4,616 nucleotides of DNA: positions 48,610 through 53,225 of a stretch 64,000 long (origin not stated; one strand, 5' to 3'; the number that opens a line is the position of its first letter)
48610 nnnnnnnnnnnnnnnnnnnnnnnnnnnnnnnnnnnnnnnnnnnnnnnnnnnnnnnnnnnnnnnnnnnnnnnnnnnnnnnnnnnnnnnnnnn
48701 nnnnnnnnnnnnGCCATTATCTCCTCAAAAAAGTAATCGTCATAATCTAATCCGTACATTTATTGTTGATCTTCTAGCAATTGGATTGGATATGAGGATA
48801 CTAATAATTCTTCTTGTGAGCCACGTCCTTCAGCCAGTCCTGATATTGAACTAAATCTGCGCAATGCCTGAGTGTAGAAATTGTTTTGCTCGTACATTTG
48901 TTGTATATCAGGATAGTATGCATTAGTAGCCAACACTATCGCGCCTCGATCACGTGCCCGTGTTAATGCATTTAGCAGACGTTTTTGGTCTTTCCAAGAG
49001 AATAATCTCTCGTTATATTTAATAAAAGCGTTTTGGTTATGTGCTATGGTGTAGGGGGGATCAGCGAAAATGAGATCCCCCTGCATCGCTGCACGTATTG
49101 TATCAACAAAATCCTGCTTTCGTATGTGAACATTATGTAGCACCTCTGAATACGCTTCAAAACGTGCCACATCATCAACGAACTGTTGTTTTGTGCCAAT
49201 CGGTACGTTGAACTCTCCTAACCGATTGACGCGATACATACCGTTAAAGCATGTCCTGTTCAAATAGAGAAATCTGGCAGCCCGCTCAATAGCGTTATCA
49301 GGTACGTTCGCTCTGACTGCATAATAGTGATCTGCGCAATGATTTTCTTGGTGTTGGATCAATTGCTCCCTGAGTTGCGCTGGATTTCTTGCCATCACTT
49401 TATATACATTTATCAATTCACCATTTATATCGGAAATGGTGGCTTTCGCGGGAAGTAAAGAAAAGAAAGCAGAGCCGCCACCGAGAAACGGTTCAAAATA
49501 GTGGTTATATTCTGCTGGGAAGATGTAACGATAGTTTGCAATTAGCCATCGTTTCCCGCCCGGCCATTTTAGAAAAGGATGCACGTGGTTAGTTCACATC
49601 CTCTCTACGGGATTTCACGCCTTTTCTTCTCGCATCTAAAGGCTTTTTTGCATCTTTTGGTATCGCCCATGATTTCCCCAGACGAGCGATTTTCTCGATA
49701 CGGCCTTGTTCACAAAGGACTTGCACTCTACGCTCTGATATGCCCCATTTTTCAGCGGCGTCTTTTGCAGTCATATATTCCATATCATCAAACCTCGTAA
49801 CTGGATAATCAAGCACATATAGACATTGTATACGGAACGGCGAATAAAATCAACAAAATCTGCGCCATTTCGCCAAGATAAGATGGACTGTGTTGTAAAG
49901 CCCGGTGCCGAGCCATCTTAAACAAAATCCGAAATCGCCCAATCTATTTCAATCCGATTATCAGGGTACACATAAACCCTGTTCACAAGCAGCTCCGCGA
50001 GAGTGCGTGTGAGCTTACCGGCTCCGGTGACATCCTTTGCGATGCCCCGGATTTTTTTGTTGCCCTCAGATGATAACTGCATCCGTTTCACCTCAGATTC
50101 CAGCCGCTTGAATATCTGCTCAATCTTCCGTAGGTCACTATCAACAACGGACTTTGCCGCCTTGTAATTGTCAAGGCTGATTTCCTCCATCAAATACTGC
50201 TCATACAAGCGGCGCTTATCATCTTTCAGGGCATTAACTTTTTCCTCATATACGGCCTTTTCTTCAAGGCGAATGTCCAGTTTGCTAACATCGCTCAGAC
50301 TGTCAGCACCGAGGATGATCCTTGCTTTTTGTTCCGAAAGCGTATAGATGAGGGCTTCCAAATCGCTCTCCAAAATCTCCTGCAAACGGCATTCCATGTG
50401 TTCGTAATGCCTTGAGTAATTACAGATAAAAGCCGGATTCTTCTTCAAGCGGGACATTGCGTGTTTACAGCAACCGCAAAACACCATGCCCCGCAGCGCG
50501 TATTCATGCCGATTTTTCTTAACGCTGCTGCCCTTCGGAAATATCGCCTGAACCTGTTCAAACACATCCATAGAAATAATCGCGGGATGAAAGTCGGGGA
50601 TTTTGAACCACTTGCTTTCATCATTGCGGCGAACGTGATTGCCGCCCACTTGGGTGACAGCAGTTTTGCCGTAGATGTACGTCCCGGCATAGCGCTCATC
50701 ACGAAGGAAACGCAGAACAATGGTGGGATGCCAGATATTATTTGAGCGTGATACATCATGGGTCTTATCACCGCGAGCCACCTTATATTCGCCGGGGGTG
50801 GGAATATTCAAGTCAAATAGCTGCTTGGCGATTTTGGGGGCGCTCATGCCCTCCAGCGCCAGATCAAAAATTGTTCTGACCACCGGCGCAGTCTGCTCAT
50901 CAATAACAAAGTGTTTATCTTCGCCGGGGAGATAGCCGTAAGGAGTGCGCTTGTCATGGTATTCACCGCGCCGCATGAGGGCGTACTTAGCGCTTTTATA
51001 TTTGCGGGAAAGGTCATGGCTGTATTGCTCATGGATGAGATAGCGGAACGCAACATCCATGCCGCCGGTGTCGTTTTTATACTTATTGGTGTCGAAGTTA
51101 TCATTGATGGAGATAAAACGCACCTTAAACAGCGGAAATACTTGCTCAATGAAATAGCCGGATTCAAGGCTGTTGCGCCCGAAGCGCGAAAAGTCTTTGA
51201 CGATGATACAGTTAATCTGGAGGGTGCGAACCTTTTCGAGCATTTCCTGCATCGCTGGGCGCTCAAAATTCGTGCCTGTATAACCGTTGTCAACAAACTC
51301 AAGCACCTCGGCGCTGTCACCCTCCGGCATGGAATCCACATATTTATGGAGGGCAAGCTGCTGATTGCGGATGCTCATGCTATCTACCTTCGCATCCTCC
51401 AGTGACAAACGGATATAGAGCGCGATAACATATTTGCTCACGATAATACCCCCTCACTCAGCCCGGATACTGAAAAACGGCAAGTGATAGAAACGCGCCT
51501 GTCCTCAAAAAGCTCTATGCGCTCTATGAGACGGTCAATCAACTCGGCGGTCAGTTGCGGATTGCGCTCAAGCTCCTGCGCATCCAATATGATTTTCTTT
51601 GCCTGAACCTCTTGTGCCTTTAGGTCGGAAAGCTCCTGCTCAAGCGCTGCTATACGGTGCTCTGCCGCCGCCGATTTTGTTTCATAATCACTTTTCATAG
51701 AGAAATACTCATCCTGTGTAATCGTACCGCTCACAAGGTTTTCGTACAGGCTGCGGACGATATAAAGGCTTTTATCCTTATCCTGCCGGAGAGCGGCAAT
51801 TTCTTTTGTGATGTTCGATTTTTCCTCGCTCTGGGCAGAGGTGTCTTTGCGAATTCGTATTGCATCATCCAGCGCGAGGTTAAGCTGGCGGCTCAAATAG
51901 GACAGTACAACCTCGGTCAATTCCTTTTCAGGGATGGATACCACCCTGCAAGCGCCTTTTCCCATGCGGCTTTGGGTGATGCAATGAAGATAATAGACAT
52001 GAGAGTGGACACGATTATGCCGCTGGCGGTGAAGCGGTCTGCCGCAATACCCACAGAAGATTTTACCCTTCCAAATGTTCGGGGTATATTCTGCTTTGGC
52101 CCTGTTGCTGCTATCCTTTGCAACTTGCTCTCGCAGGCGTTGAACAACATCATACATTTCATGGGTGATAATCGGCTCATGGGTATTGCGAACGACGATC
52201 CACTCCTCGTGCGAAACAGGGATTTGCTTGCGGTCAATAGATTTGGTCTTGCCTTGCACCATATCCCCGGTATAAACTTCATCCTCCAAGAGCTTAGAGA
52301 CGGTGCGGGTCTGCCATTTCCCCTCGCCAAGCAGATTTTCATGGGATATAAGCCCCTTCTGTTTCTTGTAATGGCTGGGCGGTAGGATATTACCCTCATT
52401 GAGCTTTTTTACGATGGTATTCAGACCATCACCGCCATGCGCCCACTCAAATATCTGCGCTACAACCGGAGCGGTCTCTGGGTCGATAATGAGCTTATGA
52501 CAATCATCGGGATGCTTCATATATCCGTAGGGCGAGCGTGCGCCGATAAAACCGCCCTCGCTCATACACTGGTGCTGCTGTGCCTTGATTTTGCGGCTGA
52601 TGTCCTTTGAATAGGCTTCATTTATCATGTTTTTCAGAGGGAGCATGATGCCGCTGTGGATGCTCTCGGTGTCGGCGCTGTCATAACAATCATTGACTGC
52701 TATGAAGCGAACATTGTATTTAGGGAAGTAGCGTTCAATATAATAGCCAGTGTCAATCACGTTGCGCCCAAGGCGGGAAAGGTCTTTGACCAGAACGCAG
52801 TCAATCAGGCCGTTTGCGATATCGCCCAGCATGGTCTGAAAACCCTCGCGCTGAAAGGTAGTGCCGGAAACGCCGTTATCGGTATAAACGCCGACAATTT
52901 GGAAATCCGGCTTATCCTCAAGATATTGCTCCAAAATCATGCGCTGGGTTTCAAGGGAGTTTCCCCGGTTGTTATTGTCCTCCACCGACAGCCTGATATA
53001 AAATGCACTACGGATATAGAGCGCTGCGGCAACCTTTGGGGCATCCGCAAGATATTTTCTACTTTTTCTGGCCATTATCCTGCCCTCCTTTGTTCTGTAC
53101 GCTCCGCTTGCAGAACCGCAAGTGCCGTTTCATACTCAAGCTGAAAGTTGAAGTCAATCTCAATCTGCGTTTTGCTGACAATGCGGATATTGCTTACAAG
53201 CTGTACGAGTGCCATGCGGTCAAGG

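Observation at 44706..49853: Compact promoter-to-terminator cassette (HTH, Dam-type MTase, metallophosphoesterase, P-loop ATPase, unknown protein): candidate undescribed methylation-linked defence system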

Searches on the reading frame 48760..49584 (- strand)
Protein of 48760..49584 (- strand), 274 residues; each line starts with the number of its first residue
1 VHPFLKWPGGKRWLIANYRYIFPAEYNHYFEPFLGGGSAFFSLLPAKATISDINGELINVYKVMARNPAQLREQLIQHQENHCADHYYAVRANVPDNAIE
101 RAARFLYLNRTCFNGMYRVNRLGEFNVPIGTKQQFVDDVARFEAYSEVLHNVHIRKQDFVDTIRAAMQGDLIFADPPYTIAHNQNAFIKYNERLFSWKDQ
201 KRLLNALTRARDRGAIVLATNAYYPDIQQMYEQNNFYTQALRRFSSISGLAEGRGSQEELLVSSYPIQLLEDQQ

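Call 3: search_protein_families(library=pfam, proteins=[window:48760-49584:-], max_evalue=0.1)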
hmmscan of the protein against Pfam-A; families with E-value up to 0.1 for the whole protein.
window:48760-49584:- (274 aa): 1 family
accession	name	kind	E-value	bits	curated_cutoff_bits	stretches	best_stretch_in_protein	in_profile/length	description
PF02086.21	MethyltransfD12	-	1e-45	156.9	22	1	7-237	1-245/253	D12 class N6 adenine-specific DNA methyltransferase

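Call 4: search_protein_families(library=padloc, proteins=[window:48760-49584:-], max_evalue=0.1)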
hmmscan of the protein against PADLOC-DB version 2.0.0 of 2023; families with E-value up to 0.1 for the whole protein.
window:48760-49584:- (274 aa): 26 families (the best 25 are shown)
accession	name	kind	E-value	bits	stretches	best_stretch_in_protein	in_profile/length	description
PDLC03266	MTase_II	-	7.6e-85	282.8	1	2-264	15-283/285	Type II methyltransferase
PDLC03294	MTase_II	-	1.2e-72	242.9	1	1-265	4-271/272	Type II methyltransferase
PDLC03735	oMTase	-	5.7e-56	188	1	2-266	8-283/284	orphan methyltransferase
PDLC03729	oMTase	-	6e-53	178.1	1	2-261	5-265/275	orphan methyltransferase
PDLC03261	MTase_II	-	1.2e-49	167.2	1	2-257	25-280/643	Type II methyltransferase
PDLC03247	MTase_II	-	4.6e-31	106.1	1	4-271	5-271/282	Type II methyltransferase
PDLC03344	MTase_II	-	1.3e-27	94.5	1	2-132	4-140/154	Type II methyltransferase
PDLC03264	MTase_II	-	3.8e-24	83.5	1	4-211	14-228/306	Type II methyltransferase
PDLC03383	MTase_II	-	3.6e-22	77.2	2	69-217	110-256/318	Type II methyltransferase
PDLC03349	MTase_II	-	1.1e-19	68.7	2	100-208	191-300/374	Type II methyltransferase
PDLC03244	MTase_II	-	2.5e-17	60.9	1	4-219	30-247/295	Type II methyltransferase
PDLC03302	MTase_II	-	1.5e-16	58.3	1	4-184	362-548/626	Type II methyltransferase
PDLC03717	oMTase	-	1.7e-15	55.2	1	5-190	6-196/285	orphan methyltransferase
PDLC03253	MTase_II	-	3.8e-14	51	1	1-179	3-181/253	Type II methyltransferase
PDLC04018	PD-Lambda-5_B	-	4.6e-14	50.4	1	5-242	8-254/291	-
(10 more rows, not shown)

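Call 5: search_protein_families(library=ncbifam, proteins=[window:48760-49584:-], max_evalue=0.1)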
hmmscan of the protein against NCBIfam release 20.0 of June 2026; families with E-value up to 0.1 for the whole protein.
window:48760-49584:- (274 aa): 3 families
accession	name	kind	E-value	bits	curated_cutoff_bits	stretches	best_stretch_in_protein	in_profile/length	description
TIGR00571.1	dam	subfamily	1.1e-66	225.3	114.85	1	1-262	1-265/267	Dam family site-specific DNA-(adenine-N6)-methyltransferase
NF008152.0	PRK10904.1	equivalog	2e-37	129.1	441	1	3-262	6-266/271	adenine-specific DNA-methyltransferase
NF008572.0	PRK11524.1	equivalog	0.0094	15.1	292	1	170-198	35-65/294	adenine-specific DNA-methyltransferase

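Call 50: search_solved_structures(query=window:48760-49584:-, max_evalue=0.001)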
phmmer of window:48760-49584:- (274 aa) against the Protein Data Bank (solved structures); distinct sequences matched with E-value up to 0.001: 10.
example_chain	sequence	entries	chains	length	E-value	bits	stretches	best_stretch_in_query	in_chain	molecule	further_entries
2dpm_A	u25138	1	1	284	7.3e-52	179.6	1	2-265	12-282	PROTEIN (ADENINE-SPECIFIC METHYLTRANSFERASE DPNII 1)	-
2g1p_A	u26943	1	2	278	5.9e-28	101.3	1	3-261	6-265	DNA adenine methylase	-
4gol_D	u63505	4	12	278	6.1e-28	101.2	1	3-261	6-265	DNA adenine methylase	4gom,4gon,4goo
4gbe_D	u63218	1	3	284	6.6e-28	101.1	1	3-261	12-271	DNA adenine methylase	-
4rtj_A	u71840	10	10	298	7.6e-28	100.9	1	3-261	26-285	DNA adenine methylase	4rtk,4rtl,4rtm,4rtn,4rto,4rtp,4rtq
2ore_D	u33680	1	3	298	7.8e-28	100.9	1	3-261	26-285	DNA adenine methylase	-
7m6b_B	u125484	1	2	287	3e-13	53.1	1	4-270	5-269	Site-specific DNA-methyltransferase (adenine-specific)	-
1yfj_A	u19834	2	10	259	1.9e-09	40.6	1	6-215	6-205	DNA adenine methylase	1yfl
1yf3_A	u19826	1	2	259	1.9e-09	40.6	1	6-215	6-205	DNA adenine methylase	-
1q0s_A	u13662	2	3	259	1.8e-08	37.4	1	6-215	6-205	DNA adenine methylase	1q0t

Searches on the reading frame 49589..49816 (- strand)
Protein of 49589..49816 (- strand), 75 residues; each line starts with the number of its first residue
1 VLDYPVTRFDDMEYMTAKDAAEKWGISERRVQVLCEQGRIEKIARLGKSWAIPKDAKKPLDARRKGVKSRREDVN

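Call 3: search_protein_families(library=pfam, proteins=[window:49589-49816:-], max_evalue=0.1)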
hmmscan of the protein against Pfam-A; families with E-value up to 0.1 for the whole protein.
window:49589-49816:- (75 aa): 5 families
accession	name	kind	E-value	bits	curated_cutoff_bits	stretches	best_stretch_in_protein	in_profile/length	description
PF12728.13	HTH_17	-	1.9e-08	34.9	27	1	14-55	1-41/51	Helix-turn-helix domain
PF20038.5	HTH_59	-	6.2e-05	23.3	27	1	13-41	6-36/66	Helix-turn-helix domain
PF02001.22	DUF134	-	0.015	16.3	27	1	8-44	44-79/98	Protein of unknown function DUF134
PF13384.12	HTH_23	-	0.035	14.4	24.6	1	14-32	17-35/50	Homeodomain-like domain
PF13338.12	AbiEi_4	-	0.069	13.7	25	0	16-45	15-43/49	Transcriptional regulator, AbiEi antitoxin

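Call 4: search_protein_families(library=padloc, proteins=[window:49589-49816:-], max_evalue=0.1)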
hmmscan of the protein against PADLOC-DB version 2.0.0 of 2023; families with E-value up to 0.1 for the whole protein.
window:49589-49816:- (75 aa): 3 families
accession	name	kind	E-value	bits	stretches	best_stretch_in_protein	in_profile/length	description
PDLC04133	mad1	-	0.0026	16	1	11-48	2-38/60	mads_1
PDLC02228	AbiEi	-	0.0081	13.5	1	12-45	38-70/216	AbiEi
PDLC02225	AbiEi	-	0.018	12.8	1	13-45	18-49/198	AbiEi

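Call 5: search_protein_families(library=ncbifam, proteins=[window:49589-49816:-], max_evalue=0.1)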
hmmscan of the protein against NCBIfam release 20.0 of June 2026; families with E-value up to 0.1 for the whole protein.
window:49589-49816:- (75 aa): 1 family
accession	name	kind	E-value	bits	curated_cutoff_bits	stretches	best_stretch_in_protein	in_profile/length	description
TIGR01764.1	excise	domain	0.00098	19.4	28.8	1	14-56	1-42/49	excisionase family DNA-binding protein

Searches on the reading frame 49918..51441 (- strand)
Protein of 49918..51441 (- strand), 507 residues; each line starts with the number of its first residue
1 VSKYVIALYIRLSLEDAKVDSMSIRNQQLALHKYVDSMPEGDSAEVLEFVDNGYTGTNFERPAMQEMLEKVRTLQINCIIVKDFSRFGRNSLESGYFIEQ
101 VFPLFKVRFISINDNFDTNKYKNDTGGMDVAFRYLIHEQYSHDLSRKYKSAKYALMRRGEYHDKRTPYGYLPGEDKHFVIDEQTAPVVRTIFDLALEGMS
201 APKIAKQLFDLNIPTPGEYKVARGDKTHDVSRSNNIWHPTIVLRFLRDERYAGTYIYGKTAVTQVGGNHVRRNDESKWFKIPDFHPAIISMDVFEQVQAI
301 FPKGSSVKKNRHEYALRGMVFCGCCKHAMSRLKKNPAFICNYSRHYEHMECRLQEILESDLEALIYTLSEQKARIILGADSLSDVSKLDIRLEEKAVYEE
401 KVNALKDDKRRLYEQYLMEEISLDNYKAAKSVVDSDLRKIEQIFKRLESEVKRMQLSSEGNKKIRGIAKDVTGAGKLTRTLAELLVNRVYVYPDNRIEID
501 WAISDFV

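Call 64: search_protein_families(library=pfam, proteins=[window:49918-51441:-], max_evalue=0.01)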
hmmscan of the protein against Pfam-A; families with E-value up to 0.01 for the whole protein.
window:49918-51441:- (507 aa): 4 families
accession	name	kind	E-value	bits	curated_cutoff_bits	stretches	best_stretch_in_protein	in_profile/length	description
PF07508.19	Recombinase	-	2.3e-23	82.8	21.1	1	182-300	1-98/102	Recombinase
PF00239.26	Resolvase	-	3.2e-16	60.2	23.3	1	7-160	2-144/145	Resolvase, N terminal domain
PF13408.12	Zn_ribbon_recom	-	2.1e-06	28.4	25.3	1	316-366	2-54/58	Recombinase zinc beta ribbon domain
PF22172.1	C2c1_helical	-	0.0077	16.4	27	0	400-477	44-123/168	CRISPR-associated endonuclease C2c1 second helical domain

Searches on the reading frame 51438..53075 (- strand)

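Call 64: search_protein_families(library=pfam, proteins=[window:51438-53075:-], max_evalue=0.01)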
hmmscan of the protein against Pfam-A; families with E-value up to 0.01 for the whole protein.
window:51438-53075:- (545 aa): 4 families
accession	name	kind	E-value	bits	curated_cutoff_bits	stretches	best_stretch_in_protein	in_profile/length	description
PF00239.26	Resolvase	-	2.9e-23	83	23.3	1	24-170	2-139/145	Resolvase, N terminal domain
PF07508.19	Recombinase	-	8.9e-23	80.9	21.1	1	199-317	1-101/102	Recombinase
PF13408.12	Zn_ribbon_recom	-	3.6e-11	43.7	25.3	1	336-394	3-57/58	Recombinase zinc beta ribbon domain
PF14287.11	DUF4368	-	0.0057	17.3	25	0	482-528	2-48/67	Domain of unknown function (DUF4368)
